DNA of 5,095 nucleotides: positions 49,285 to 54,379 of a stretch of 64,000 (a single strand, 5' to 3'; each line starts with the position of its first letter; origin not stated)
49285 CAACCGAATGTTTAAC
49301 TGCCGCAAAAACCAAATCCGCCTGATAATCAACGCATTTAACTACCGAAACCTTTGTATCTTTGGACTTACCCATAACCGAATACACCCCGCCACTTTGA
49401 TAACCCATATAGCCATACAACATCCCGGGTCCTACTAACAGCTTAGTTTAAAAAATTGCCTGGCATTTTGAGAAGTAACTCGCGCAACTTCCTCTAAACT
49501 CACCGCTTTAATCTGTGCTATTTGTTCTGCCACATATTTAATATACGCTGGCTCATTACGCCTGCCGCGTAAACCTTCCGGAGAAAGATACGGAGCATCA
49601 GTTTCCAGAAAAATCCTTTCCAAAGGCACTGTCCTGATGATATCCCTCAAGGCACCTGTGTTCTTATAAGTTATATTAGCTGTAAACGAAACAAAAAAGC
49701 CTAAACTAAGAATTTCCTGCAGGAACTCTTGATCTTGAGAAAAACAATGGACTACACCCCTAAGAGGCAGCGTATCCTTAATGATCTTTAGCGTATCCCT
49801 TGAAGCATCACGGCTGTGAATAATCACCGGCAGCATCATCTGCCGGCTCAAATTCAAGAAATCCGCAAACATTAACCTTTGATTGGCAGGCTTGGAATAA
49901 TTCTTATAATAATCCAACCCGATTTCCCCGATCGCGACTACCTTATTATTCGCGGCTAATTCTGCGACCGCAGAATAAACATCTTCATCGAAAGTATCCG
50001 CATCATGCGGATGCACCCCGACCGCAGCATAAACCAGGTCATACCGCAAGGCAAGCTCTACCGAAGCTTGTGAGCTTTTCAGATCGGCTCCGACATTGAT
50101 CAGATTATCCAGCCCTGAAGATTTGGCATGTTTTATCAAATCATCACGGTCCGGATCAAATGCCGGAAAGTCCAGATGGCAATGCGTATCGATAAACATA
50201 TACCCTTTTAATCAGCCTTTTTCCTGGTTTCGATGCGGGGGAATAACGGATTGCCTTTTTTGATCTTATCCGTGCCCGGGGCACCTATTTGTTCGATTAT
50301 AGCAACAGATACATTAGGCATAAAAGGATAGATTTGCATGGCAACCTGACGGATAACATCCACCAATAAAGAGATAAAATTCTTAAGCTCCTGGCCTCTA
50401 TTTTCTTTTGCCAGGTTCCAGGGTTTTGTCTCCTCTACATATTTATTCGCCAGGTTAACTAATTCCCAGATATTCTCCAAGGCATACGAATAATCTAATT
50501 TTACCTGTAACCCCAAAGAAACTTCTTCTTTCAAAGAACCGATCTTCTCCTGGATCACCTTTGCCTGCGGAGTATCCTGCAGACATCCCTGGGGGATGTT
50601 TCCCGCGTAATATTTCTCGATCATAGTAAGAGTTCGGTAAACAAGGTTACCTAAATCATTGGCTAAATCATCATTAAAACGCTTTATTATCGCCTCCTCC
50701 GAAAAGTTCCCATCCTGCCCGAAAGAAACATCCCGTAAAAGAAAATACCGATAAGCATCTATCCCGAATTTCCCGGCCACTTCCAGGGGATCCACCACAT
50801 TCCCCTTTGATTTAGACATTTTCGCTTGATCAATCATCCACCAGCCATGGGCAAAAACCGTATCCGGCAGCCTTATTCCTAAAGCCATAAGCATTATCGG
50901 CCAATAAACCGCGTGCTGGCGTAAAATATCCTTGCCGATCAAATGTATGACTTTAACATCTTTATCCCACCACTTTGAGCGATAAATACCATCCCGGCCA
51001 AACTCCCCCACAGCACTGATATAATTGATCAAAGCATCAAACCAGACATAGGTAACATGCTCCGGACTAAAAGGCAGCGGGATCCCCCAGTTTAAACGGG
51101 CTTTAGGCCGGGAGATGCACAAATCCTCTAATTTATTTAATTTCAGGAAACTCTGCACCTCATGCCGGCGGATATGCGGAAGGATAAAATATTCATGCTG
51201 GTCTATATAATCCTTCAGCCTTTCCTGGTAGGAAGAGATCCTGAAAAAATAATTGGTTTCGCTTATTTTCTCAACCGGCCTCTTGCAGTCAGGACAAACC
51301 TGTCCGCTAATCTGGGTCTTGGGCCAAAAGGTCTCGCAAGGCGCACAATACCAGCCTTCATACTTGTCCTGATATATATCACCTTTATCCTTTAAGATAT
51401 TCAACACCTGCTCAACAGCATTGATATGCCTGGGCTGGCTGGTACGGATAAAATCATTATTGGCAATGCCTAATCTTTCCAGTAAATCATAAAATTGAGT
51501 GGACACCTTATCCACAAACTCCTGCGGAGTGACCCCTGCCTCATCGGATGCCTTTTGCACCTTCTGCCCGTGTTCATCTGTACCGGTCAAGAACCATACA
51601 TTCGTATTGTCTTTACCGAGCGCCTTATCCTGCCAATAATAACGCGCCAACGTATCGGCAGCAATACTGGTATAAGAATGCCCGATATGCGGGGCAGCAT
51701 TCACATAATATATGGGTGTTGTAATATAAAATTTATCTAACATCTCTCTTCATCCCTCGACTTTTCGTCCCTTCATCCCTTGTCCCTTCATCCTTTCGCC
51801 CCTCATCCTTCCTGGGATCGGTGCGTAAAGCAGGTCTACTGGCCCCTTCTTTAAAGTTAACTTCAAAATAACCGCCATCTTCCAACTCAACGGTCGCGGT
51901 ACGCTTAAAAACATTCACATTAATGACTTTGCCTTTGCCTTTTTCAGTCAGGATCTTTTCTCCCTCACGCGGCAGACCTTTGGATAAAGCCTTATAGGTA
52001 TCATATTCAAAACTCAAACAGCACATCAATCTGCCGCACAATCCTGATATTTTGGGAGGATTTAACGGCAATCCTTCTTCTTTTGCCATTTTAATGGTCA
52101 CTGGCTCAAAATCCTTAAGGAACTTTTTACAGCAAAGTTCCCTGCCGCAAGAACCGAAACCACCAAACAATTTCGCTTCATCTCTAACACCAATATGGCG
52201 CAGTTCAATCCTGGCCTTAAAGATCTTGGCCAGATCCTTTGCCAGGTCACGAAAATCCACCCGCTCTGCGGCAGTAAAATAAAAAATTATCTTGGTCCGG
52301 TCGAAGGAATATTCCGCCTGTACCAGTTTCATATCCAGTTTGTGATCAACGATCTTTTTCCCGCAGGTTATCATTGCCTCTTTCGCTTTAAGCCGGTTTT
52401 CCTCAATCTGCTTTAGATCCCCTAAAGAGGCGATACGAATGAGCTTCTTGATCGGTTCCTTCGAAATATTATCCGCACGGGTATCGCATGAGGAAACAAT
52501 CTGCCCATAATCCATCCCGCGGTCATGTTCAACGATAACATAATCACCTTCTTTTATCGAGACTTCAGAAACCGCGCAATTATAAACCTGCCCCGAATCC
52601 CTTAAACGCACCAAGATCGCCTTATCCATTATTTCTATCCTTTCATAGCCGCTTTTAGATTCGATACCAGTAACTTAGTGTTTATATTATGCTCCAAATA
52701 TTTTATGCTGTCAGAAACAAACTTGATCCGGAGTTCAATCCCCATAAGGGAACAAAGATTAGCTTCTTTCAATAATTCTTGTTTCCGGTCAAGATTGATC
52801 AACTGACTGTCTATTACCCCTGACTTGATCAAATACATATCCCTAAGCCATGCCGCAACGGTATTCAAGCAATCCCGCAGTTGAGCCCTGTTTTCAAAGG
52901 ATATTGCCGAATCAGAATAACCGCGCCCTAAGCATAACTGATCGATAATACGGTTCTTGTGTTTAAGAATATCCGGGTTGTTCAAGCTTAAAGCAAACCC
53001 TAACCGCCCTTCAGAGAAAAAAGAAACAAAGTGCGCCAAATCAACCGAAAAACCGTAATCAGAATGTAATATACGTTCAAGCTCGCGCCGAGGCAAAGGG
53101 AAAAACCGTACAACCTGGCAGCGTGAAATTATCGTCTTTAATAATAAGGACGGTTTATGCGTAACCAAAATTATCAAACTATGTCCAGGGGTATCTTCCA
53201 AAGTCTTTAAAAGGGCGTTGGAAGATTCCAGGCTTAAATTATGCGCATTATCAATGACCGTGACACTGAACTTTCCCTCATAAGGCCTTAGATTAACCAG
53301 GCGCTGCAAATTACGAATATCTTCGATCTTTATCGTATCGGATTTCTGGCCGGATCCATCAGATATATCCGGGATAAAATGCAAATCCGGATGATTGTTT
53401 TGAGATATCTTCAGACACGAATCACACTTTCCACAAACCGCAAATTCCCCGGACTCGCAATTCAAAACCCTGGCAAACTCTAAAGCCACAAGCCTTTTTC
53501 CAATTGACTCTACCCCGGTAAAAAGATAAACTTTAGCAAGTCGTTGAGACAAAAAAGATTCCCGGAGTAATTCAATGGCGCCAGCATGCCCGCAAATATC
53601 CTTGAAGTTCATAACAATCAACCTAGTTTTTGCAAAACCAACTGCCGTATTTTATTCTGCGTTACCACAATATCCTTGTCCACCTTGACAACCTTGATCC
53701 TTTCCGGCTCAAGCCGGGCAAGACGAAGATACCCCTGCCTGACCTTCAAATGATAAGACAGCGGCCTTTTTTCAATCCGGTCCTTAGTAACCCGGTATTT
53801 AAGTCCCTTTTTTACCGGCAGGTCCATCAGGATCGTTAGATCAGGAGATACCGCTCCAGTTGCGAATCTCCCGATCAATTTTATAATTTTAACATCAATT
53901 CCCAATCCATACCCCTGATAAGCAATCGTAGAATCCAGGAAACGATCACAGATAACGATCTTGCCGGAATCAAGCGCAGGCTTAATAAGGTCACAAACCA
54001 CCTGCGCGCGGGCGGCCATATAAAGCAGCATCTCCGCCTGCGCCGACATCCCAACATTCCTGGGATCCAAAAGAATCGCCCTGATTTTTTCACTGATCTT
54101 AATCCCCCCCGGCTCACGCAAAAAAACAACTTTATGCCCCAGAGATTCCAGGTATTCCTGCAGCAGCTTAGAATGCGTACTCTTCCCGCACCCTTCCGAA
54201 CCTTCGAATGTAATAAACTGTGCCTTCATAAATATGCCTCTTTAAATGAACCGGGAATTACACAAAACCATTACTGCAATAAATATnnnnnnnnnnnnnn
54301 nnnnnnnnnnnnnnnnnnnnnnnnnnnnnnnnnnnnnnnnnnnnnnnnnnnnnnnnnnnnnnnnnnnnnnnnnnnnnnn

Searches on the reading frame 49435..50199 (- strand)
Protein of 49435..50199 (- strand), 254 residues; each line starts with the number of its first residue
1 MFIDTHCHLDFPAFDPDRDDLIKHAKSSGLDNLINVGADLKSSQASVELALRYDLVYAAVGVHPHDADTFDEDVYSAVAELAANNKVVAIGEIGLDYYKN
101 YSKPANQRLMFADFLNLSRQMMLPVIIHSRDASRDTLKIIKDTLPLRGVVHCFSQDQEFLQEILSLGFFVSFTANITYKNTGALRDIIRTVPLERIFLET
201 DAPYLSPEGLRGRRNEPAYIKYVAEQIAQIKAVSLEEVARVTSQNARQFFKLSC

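Call 44: search_protein_families(library=pfam, proteins=[window:49435-50199:-], max_evalue=0.00001)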
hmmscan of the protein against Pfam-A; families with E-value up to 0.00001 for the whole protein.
window:49435-50199:- (254 aa): 1 family
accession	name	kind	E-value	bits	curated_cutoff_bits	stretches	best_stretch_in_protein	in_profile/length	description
PF01026.27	TatD_DNase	-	1.2e-85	287.4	27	1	3-251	1-253/253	TatD related DNase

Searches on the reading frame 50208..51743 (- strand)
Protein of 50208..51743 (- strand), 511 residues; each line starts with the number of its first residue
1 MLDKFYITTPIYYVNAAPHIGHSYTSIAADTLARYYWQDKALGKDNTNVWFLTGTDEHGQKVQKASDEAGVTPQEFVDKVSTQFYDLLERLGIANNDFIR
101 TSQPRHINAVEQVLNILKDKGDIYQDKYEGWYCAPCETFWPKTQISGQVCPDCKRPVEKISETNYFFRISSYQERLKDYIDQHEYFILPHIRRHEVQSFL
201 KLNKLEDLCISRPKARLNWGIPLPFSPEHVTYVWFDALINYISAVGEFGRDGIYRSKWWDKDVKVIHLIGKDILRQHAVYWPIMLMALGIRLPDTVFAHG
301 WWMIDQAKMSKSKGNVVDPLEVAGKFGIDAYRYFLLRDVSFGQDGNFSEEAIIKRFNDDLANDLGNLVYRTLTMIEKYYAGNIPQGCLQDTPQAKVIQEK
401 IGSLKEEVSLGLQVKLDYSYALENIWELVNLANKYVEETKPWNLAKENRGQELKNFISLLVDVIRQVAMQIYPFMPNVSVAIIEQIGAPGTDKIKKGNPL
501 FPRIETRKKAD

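Call 44: search_protein_families(library=pfam, proteins=[window:50208-51743:-], max_evalue=0.00001)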
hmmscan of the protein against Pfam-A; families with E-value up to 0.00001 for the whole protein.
window:50208-51743:- (511 aa): 3 families
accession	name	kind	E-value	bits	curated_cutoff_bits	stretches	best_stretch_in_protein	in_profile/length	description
PF09334.17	tRNA-synt_1g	-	5.9e-107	358.3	20.1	2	162-372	181-391/391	tRNA synthetases class I (M)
PF00133.28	tRNA-synt_1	-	3.4e-21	75.9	22.7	2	4-226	24-246/414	tRNA synthetases class I (I, L, M and V)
PF01406.26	tRNA-synt_1e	-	1.1e-10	41.8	27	0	14-127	19-125/301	tRNA synthetases class I (C) catalytic domain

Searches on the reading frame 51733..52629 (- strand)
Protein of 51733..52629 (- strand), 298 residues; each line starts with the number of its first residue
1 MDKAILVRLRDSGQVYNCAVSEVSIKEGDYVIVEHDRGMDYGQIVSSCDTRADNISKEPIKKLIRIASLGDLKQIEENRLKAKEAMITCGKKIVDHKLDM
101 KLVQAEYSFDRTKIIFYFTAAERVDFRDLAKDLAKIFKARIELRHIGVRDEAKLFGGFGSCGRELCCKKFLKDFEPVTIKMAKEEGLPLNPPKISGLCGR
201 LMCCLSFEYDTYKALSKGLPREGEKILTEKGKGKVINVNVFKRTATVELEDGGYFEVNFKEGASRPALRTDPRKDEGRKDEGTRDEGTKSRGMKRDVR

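Call 44: search_protein_families(library=pfam, proteins=[window:51733-52629:-], max_evalue=0.00001)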
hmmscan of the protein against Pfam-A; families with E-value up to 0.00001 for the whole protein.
window:51733-52629:- (298 aa): 1 family
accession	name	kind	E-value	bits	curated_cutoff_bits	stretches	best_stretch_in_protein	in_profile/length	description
PF04468.17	PSP1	-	8e-32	109.9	27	1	61-146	1-86/86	PSP1 C-terminal conserved region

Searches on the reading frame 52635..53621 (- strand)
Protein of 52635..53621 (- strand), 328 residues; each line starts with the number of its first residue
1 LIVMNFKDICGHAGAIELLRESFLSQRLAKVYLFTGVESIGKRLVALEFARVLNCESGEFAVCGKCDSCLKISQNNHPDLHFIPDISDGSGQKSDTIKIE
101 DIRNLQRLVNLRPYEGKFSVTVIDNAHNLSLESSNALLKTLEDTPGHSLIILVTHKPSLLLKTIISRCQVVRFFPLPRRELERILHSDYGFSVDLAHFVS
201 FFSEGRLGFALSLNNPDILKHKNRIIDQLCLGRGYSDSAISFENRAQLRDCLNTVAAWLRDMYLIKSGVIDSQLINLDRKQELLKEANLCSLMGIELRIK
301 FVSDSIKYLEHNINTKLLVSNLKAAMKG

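Call 45: search_protein_families(library=pfam, proteins=[window:52635-53621:-], max_evalue=0.00001)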
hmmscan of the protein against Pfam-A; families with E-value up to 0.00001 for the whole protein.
window:52635-53621:- (328 aa): 1 family
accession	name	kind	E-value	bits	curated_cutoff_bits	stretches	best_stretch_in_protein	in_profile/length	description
PF13177.12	DNA_pol3_delta2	-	5.1e-47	160.3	27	1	12-175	2-159/161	DNA polymerase III, delta subunit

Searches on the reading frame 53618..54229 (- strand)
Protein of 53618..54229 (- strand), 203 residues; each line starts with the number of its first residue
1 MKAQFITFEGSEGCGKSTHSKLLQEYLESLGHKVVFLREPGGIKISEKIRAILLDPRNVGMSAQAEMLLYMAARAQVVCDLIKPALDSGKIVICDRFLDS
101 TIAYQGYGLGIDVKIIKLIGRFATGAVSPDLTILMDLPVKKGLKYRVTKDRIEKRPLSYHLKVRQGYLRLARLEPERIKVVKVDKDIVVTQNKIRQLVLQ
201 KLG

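Call 45: search_protein_families(library=pfam, proteins=[window:53618-54229:-], max_evalue=0.00001)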
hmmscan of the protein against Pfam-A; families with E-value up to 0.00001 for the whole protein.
window:53618-54229:- (203 aa): 1 family
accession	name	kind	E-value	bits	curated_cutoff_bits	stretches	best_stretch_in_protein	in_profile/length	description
PF02223.23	Thymidylate_kin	-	4.7e-47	160.5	27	1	8-194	1-185/185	Thymidylate kinase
